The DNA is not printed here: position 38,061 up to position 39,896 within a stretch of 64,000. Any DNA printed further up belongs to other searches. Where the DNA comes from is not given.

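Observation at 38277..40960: Fusion of glucosamine-6-phosphate deaminase (NagB) with a PIG-L/LmbE-type deacetylase, followed by a six-hairpin glycosidase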

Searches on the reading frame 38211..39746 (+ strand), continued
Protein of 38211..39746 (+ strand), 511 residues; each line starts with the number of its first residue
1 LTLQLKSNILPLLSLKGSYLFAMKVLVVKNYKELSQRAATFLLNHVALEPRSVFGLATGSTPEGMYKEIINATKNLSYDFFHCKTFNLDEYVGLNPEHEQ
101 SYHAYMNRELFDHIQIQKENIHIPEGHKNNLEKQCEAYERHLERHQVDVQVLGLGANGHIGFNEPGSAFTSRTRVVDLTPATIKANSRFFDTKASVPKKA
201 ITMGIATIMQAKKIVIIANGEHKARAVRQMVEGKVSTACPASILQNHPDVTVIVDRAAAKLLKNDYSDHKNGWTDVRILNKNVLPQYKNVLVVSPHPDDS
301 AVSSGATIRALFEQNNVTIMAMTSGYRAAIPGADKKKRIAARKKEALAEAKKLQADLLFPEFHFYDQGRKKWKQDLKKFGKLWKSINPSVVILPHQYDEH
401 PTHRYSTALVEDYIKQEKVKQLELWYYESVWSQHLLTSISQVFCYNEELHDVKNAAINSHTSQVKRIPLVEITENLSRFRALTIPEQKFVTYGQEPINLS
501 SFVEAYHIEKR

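Call 35: find_encoding_contigs(protein=P0024, flank=8000, max_places=1)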
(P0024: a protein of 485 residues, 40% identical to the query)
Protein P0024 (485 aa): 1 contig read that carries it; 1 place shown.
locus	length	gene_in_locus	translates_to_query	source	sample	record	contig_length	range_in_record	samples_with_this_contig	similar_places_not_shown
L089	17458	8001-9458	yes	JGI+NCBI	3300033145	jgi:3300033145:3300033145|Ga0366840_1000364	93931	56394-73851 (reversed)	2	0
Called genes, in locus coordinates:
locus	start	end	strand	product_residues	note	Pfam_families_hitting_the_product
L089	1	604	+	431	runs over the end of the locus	PF20695:UbiD_N, PF01977:UbiD, PF20696:UbiD_C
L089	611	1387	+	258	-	PF00702:Hydrolase, PF13419:HAD_2 (weak)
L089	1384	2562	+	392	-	PF04412:AcnX, PF28403:AcnX_2nd, PF28406:AcnX_3rd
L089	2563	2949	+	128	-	PF01989:AcnX_swivel_put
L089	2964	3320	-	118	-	-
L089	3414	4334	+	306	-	PF01978:TrmB (weak)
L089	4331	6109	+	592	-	PF04055:Radical_SAM, PF00696:AA_kinase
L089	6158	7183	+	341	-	PF00478:IMPDH (faint), PF01070:FMN_dh, PF01645:Glu_synthase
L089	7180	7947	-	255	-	PF04414:tRNA_deacylase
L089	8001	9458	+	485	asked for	PF01182:Glucosamine_iso, PF02585:PIG-L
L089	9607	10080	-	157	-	-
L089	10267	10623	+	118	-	-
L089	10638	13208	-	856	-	-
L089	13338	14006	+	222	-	-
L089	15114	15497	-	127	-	-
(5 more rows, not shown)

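Call 53: predict_structure(alignment_id=A3)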
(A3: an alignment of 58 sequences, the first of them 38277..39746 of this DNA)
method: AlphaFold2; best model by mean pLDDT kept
length: 489 residues; sequences in the alignment: 58
mean_pLDDT: 94.8   pTM: 0.91
mean pLDDT of the five models: 94.8, 94.3, 94.2, 93.6, 93.4
residues with pLDDT >= 90: 439; 70-90: 45; 50-70: 5; < 50: 0
segments of 3 or more residues with pLDDT < 50: none
pLDDT, mean of each block of 10 residues (from residue 1): 94 97 97 91 97 96 97 95 96 97 95 97 97 94 97 94 90 95 98 97 98 98 96 97 78 95 97 97 98 98 88 94 98 97 96 98 98 93 97 96 91 84 98 97 93 95 85 89 95
secondary structure, 60 per line:
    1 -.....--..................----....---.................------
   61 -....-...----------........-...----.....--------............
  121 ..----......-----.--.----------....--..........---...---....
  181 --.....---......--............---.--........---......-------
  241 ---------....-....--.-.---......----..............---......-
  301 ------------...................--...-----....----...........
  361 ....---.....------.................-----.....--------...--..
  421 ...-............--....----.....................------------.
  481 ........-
elements in order: E2-6 H9-26 E31-34 H38-53 E62-65 E67-69 H80-87 H109-122 E127-132 E152-155 H158-167 E177-180 H183-187 E191-196 H199-210 H218-224 E228-233 H250-253 E255-258 E267-272 H277-290 E294-299 H313-331 E334-336 H342-345 H350-364 E368-372 H379-395 E401-405 E419-423 H425-436 H439-442 H447-467 E480-488

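Call 55: fold_search(model_id=the predicted structure, library=pdb)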
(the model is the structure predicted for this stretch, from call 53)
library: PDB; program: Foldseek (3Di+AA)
matches with E <= 10: 1211; with E <= 0.001: 99
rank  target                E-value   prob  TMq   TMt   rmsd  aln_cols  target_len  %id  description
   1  2bkv_B                1.4e-28  1.00  0.48  0.96   1.0       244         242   47  Structure and kinetics of a monomeric glucosamine-6-phosphate deaminase: missing link of the NagB superfamily (released 2005-03-09)
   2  2bkv_A                5.7e-28  1.00  0.48  0.96   1.0       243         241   47  Structure and kinetics of a monomeric glucosamine-6-phosphate deaminase: missing link of the NagB superfamily (released 2005-03-09)
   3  1ne7_B                7.6e-27  1.00  0.48  0.85   1.7       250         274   40  HUMAN GLUCOSAMINE-6-PHOSPHATE DEAMINASE ISOMERASE AT 1.75 A RESOLUTION COMPLEXED WITH N-ACETYL-GLUCOSAMINE-6-PHOSPHATE (released 2003-09-23)
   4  1ne7_A                1.4e-26  1.00  0.48  0.82   1.7       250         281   40  HUMAN GLUCOSAMINE-6-PHOSPHATE DEAMINASE ISOMERASE AT 1.75 A RESOLUTION COMPLEXED WITH N-ACETYL-GLUCOSAMINE-6-PHOSPHATE (released 2003-09-23)
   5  3hn6_B                3.1e-26  1.00  0.48  0.86   1.7       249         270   42  Crystal structure of glucosamine-6-phosphate deaminase from Borrelia burgdorferi (released 2009-06-09)
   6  1dea_A                4.1e-26  1.00  0.48  0.87   1.7       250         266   36  STRUCTURE AND CATALYTIC MECHANISM OF GLUCOSAMINE 6-PHOSPHATE DEAMINASE FROM ESCHERICHIA COLI AT 2.1 ANGSTROMS RESOLUTI (released 1996-01-29)
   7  3hn6_A                4.1e-26  1.00  0.48  0.85   1.8       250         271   41  Crystal structure of glucosamine-6-phosphate deaminase from Borrelia burgdorferi (released 2009-06-09)
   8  5hj5_B                5.9e-26  1.00  0.48  0.87   1.8       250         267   38  Crystal structure of tertiary complex of glucosamine-6-phosphate deaminase from Vibrio cholerae with BETA-D-GLUCOSE-6- (released 2016-02-03)
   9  3hn6_E                1.1e-25  1.00  0.47  0.85   1.9       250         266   41  Crystal structure of glucosamine-6-phosphate deaminase from Borrelia burgdorferi (released 2009-06-09)
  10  2ri1_A                1.1e-25  1.00  0.46  0.93   1.8       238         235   47  Crystal Structure of glucosamine 6-phosphate deaminase (NagB) with GlcN6P from S. mutans (released 2008-03-25)
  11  4r7t_C                1.3e-25  1.00  0.48  0.87   2.1       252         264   37  Crystal structure of glucosamine-6-phosphate deaminase from Vibrio cholerae (released 2014-10-01)
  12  2ri0_A                2.6e-25  1.00  0.46  0.93   1.9       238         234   47  Crystal Structure of glucosamine 6-phosphate deaminase (NagB) from S. mutans (released 2008-03-25)
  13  4r7t_A                4.2e-25  1.00  0.47  0.86   1.8       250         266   38  Crystal structure of glucosamine-6-phosphate deaminase from Vibrio cholerae (released 2014-10-01)
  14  7lqm_D                4.9e-25  1.00  0.48  0.87   1.8       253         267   36  Glucosamie-6-phosphate Deaminase from Pasturella multocida (released 2022-01-19)
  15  7lqm_B                1.0e-24  1.00  0.47  0.86   1.8       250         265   37  Glucosamie-6-phosphate Deaminase from Pasturella multocida (released 2022-01-19)
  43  4xm0_C                1.6e-10  1.00  0.37  0.66   6.2       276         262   19  N,N'-diacetylchitobiose deacetylase (SeMet derivative) from Pyrococcus furiosus in the absence of cadmium (released 2015-06-10)
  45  3dfi                  2.3e-10  1.00  0.35  0.66   5.0       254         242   16  The crystal structure of antimicrobial reagent A40926 pseudoaglycone deacetylase Dbv21 (released 2008-07-22)
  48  6iiy                  6.0e-10  1.00  0.35  0.67   4.9       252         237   15  Crystal structure of deacetylase triple mutant (Orf2*T) that involving in teicoplanin biosynthetic pathway (released 2019-10-09)
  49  4xm0_B                7.8e-10  1.00  0.36  0.65   8.9       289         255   18  N,N'-diacetylchitobiose deacetylase (SeMet derivative) from Pyrococcus furiosus in the absence of cadmium (released 2015-06-10)
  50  2ixd_B                8.7e-10  1.00  0.36  0.74   3.5       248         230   18  Crystal structure of the putative deacetylase BC1534 from Bacillus cereus (released 2007-07-17)
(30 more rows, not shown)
